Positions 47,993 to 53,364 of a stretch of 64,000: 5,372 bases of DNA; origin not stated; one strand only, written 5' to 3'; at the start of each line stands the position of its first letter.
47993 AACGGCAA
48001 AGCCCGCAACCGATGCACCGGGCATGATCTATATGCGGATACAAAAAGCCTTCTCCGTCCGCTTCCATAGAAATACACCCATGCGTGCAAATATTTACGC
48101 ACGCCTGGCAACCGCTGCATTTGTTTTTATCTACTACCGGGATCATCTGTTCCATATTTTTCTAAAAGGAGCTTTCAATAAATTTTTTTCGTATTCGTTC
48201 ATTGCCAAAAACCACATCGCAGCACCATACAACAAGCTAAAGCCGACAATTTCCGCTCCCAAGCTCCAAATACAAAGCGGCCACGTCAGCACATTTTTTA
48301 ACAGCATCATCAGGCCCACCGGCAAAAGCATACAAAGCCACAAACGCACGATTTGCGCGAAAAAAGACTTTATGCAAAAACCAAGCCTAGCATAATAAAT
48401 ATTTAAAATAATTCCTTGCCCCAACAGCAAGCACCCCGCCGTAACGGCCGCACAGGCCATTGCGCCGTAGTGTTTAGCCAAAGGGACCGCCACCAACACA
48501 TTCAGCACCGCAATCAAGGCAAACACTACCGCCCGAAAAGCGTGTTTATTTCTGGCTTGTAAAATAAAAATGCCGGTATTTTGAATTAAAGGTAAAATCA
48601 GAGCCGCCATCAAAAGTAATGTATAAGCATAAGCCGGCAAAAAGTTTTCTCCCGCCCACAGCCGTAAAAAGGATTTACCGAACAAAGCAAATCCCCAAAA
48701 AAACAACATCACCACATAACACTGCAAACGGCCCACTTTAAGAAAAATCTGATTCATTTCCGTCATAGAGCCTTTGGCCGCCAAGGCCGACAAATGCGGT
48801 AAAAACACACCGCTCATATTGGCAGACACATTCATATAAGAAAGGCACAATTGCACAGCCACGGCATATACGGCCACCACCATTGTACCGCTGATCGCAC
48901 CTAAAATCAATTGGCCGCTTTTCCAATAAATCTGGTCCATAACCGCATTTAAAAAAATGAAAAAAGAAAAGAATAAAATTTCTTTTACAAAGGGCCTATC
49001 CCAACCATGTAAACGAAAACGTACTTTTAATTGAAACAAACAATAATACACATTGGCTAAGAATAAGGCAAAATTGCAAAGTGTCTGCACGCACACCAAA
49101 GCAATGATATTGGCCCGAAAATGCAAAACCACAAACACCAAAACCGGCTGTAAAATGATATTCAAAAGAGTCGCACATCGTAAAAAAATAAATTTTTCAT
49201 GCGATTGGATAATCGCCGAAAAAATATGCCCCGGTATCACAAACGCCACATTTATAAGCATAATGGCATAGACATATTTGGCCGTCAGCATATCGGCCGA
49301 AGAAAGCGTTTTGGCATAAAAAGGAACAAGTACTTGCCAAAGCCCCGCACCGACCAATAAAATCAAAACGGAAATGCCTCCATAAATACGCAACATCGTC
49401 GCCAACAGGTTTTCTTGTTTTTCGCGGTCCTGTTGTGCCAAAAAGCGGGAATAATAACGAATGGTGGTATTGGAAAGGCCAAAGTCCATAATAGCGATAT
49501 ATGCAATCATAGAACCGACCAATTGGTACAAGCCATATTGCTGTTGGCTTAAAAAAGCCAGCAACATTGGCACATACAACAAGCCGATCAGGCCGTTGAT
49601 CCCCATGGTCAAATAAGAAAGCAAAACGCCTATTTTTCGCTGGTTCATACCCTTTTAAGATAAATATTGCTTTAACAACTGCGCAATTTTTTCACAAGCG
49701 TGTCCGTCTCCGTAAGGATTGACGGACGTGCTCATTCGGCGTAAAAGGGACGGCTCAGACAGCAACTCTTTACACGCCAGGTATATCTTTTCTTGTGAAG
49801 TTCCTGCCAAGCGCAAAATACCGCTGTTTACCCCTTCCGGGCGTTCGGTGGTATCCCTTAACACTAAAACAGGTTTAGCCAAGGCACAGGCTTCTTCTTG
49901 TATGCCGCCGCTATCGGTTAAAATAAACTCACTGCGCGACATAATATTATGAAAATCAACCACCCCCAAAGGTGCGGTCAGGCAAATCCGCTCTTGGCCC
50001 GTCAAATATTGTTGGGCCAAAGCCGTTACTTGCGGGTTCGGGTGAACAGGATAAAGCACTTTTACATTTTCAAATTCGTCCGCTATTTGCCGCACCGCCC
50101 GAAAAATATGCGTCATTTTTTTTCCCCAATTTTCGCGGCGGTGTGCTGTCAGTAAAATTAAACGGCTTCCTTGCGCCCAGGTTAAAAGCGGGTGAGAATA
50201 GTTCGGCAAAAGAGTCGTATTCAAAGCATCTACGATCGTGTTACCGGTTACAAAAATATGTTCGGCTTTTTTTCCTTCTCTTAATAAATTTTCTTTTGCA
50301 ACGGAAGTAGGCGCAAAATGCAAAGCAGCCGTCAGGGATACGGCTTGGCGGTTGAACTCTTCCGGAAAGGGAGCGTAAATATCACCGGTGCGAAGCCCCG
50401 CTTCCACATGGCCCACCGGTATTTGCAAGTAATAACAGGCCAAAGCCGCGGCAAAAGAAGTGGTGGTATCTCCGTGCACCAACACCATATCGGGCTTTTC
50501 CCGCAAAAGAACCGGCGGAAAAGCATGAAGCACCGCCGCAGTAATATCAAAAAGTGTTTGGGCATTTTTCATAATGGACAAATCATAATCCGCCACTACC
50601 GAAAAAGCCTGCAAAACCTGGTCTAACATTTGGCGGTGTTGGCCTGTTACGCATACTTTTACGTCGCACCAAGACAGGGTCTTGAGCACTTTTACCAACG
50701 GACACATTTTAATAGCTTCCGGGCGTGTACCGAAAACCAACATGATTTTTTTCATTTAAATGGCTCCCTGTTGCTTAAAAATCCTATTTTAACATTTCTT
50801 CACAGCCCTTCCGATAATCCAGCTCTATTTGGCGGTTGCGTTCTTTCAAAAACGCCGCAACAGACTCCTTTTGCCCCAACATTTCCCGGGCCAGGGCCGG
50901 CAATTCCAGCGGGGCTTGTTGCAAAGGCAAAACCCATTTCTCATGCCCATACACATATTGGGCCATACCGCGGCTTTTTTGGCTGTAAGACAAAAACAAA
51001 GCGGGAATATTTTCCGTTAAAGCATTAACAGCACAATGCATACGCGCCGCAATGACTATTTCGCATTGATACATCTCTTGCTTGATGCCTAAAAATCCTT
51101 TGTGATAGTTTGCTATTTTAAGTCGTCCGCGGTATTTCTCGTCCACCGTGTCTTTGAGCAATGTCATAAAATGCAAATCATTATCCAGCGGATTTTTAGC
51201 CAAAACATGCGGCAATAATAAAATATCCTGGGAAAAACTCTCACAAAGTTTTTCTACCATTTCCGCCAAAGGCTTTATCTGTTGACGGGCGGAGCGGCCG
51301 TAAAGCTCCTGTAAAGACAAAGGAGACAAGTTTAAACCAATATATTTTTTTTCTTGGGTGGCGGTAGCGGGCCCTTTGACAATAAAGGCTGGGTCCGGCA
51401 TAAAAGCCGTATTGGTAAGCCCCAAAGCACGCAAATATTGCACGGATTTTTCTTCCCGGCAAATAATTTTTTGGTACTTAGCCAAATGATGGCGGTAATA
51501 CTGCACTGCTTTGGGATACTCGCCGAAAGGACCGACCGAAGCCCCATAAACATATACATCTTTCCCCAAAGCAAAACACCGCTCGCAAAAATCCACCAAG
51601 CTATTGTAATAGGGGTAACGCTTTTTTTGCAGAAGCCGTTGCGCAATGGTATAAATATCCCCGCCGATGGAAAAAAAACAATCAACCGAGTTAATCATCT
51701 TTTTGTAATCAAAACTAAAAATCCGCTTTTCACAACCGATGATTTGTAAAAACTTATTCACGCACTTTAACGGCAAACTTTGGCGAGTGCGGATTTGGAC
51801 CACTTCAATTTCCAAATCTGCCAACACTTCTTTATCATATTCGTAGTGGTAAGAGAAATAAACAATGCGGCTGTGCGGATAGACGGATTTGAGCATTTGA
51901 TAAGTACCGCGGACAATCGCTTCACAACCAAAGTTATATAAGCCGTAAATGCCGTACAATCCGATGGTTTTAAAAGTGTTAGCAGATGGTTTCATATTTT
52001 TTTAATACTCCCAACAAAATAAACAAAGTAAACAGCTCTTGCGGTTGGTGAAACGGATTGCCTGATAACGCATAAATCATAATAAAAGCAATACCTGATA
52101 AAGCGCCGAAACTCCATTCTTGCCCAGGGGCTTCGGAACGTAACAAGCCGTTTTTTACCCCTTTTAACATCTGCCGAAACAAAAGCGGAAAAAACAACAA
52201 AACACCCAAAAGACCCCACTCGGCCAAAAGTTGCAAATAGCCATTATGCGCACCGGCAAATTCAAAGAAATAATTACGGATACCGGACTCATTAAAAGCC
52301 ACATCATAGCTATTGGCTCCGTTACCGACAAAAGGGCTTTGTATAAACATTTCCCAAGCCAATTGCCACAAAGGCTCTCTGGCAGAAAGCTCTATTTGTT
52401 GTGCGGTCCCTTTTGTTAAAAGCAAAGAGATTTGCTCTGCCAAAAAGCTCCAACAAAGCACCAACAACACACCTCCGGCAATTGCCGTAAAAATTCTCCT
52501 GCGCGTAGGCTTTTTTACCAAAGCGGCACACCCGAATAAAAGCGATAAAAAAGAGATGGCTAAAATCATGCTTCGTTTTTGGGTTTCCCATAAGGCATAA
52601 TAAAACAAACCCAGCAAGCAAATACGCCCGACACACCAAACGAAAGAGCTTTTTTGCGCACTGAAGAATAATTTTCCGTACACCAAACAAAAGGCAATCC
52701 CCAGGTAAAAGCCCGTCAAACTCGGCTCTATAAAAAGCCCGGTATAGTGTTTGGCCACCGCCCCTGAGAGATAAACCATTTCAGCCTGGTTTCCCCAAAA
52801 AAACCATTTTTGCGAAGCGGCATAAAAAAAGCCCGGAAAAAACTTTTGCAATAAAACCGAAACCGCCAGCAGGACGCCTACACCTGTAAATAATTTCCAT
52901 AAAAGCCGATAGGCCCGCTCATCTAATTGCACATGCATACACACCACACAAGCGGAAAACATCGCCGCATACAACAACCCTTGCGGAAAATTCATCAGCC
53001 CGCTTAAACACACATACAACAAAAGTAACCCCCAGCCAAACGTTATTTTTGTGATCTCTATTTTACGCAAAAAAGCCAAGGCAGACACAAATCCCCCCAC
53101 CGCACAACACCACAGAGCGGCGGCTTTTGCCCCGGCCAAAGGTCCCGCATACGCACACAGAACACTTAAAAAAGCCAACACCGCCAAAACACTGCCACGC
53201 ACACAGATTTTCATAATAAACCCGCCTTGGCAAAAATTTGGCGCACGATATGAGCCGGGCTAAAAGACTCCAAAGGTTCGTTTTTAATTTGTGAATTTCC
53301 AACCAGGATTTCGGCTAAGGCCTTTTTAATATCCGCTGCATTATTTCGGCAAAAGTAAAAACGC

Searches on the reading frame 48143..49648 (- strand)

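Call 8: search_protein_families(library=pfam, proteins=[window:48143-49648:-])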
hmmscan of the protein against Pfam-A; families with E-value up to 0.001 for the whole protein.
window:48143-49648:- (501 aa): 2 families
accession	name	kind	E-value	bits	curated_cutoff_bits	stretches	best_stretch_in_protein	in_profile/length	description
PF01943.22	Polysacc_synt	-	5.3e-12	46.2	28.2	1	9-288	6-272/274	Polysaccharide biosynthesis protein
PF13440.11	Polysacc_synt_3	-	1.4e-09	38.1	23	1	32-339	5-291/293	Polysaccharide biosynthesis protein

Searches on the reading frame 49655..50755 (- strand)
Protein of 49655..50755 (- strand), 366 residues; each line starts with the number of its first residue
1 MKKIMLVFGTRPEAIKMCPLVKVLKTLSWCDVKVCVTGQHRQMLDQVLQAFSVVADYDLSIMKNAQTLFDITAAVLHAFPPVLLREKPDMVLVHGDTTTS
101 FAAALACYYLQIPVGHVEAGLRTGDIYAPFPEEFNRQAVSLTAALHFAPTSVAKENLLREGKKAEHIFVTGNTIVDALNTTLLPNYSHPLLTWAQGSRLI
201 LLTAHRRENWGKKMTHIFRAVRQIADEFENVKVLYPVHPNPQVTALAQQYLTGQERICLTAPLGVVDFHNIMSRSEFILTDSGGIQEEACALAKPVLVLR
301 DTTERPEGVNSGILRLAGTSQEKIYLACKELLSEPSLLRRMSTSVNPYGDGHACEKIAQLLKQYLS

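Call 8: search_protein_families(library=pfam, proteins=[window:49655-50755:-])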
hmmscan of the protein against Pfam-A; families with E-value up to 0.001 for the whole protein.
window:49655-50755:- (366 aa): 1 family
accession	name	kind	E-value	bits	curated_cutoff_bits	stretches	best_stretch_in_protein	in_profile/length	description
PF02350.25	Epimerase_2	-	5.9e-114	381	30.6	1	26-362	5-347/347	UDP-N-acetylglucosamine 2-epimerase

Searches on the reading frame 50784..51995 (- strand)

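Call 8: search_protein_families(library=pfam, proteins=[window:50784-51995:-])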
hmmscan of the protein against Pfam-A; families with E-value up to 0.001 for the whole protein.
window:50784-51995:- (403 aa): 1 family
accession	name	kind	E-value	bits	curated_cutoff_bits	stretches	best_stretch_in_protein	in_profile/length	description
PF04230.19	PS_pyruv_trans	-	3.8e-32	112.7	25.3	1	21-338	1-279/280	Polysaccharide pyruvyl transferase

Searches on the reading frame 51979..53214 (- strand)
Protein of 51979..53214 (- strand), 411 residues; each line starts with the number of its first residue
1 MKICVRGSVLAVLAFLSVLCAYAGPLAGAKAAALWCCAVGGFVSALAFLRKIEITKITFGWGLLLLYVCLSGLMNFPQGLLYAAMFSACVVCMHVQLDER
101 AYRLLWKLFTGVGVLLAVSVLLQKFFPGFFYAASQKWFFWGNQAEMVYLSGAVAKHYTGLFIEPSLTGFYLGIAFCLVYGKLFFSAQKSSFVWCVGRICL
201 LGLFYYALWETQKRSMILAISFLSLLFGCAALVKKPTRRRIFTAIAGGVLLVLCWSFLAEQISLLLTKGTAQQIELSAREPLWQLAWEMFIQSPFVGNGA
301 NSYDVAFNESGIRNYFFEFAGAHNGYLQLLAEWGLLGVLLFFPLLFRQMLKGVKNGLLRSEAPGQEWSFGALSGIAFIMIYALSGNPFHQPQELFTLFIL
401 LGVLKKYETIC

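Call 8: search_protein_families(library=pfam, proteins=[window:51979-53214:-])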
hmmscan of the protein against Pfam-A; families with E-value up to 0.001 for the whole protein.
window:51979-53214:- (411 aa): 1 family
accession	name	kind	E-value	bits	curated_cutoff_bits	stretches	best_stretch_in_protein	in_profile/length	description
PF04932.20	Wzy_C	-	5.9e-17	62.3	31.7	1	203-342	5-149/149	O-Antigen ligase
